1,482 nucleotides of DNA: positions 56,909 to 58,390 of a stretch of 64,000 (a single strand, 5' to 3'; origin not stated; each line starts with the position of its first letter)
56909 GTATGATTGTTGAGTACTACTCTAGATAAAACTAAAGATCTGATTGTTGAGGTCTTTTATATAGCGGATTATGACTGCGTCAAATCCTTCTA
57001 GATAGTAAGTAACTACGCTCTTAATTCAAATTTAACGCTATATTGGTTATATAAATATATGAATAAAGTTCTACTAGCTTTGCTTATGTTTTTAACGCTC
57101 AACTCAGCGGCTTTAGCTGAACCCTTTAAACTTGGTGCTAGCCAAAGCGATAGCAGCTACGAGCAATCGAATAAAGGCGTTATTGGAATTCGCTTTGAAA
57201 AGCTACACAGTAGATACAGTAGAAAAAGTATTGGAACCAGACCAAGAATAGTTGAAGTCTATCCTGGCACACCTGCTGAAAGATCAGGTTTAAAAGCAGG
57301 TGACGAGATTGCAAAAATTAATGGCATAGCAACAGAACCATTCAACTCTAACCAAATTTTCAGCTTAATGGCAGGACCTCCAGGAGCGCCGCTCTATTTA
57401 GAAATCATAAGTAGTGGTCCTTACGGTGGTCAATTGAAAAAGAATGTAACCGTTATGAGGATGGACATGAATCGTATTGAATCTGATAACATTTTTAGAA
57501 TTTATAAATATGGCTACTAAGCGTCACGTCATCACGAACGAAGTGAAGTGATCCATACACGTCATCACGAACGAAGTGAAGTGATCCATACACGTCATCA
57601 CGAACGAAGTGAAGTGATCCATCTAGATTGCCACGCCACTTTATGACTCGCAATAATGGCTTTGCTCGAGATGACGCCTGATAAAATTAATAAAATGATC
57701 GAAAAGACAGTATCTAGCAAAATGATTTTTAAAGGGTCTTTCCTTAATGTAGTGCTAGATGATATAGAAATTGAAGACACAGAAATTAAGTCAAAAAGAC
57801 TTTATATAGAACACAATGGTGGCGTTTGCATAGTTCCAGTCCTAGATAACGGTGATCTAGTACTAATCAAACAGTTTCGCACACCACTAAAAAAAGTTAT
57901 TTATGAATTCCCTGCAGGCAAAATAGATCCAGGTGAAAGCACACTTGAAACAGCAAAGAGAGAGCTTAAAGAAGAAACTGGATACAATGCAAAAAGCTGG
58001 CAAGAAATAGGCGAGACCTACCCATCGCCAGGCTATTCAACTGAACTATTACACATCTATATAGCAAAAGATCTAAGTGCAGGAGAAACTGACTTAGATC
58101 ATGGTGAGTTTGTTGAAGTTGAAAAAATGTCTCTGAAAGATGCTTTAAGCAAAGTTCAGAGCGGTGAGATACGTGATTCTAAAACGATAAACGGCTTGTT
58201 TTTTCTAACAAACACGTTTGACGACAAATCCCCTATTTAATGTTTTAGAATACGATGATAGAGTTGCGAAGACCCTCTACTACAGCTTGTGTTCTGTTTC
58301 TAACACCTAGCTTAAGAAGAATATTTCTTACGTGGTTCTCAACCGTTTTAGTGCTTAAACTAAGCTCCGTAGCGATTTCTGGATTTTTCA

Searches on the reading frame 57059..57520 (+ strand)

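Call 49: search_protein_families(library=pfam, proteins=[window:57059-57520:+])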
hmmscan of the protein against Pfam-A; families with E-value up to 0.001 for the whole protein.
window:57059-57520:+ (153 aa): 3 families
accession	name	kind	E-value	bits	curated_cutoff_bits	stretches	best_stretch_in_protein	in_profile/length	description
PF17820.7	PDZ_6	-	4.6e-10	39.5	27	1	64-116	2-52/54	PDZ domain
PF00595.29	PDZ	-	5.2e-08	33.6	23.2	1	59-116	24-80/81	PDZ domain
PF13180.12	PDZ_2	-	8.7e-08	32.8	27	1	40-91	1-43/80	PDZ domain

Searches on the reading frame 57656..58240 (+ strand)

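Call 49: search_protein_families(library=pfam, proteins=[window:57656-58240:+])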
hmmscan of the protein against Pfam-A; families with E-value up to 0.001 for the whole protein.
window:57656-58240:+ (194 aa): 1 family
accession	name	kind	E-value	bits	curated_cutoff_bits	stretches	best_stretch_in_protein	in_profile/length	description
PF00293.34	NUDIX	-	2.9e-20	73.1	21.1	1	55-166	4-119/134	NUDIX domain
